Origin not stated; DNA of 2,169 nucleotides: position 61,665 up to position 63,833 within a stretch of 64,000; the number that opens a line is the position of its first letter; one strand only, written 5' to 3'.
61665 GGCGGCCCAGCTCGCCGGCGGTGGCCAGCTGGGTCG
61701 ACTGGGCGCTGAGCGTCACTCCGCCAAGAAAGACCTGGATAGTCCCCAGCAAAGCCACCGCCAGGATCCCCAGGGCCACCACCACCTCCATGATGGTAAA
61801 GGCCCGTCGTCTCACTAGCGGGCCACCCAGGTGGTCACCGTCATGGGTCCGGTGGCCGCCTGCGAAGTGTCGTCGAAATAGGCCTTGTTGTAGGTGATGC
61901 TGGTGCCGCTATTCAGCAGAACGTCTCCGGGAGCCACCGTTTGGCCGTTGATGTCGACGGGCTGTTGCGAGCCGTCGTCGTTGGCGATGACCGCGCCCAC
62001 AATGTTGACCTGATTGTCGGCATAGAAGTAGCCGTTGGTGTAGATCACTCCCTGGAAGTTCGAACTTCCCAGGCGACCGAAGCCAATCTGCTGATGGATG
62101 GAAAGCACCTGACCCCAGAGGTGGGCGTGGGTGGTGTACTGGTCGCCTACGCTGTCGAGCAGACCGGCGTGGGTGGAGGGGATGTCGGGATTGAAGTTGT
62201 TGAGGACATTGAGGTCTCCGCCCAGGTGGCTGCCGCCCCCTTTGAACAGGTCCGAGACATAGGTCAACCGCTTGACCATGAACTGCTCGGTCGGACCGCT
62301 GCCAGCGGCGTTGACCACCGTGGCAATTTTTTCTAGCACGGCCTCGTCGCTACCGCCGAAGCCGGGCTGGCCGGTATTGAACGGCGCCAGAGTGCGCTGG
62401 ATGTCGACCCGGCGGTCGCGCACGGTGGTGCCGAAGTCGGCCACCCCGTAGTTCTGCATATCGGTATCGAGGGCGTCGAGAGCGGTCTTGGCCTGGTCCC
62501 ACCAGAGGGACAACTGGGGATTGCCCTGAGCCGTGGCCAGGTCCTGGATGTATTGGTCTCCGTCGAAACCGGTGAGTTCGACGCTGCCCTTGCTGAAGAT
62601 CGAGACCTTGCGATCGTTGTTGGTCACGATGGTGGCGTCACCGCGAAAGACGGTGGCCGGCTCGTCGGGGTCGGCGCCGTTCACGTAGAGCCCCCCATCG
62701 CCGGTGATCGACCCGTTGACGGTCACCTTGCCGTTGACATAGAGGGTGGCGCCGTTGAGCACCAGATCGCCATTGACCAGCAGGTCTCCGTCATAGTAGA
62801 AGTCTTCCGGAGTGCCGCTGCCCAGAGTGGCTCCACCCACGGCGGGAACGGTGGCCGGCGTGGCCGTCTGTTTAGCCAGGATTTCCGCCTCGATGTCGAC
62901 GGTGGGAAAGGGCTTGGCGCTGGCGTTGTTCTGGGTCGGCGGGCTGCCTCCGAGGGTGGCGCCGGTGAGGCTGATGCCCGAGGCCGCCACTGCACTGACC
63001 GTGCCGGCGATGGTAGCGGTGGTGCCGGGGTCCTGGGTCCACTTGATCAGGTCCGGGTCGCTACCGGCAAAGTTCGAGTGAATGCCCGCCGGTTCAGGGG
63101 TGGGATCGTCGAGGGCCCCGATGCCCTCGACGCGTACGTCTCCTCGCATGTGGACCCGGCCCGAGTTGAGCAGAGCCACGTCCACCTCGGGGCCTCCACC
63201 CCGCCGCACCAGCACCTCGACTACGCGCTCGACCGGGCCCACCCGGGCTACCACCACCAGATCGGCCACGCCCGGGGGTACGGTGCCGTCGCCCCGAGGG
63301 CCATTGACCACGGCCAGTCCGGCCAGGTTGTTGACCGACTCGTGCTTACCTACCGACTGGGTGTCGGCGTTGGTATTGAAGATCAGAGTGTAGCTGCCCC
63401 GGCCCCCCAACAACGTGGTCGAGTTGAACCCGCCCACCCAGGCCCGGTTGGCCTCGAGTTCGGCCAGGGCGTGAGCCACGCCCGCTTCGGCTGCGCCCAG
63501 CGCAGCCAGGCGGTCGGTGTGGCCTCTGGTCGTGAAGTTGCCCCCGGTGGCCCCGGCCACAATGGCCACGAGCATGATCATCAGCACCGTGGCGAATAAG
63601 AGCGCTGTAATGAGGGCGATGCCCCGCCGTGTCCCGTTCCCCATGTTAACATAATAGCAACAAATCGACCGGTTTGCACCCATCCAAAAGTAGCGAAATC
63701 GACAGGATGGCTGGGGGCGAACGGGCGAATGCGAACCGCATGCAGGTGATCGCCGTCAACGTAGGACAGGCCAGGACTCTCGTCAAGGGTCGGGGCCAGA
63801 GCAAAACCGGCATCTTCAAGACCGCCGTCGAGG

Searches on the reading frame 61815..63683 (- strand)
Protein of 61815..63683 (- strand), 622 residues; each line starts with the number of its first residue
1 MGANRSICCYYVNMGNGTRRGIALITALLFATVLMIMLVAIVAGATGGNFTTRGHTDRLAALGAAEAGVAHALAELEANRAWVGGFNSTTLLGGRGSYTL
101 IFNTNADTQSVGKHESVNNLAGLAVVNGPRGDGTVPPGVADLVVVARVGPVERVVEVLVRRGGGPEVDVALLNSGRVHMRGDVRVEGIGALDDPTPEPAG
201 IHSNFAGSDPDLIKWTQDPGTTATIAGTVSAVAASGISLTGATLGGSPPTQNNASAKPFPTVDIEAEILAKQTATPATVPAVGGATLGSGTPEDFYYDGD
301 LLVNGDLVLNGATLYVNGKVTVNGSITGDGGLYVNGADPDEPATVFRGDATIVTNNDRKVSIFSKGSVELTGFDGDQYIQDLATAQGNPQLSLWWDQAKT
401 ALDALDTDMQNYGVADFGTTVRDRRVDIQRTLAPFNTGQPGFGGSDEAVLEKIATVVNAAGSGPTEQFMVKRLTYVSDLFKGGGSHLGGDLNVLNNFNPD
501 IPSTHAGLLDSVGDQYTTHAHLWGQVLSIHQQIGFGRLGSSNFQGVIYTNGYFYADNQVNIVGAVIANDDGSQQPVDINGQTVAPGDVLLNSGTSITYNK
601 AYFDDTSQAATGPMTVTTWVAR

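Call 7: search_protein_families(library=pfam, proteins=[window:61815-63683:-], max_evalue=0.001)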
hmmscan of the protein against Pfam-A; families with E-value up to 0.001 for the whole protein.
window:61815-63683:- (622 aa): 0 families

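Call 80: find_encoding_contigs(protein=window:61815-63683:-, flank=10000, max_places=1)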
Protein window:61815-63683:- (622 aa): no gene with exactly this product is on record in the collection.
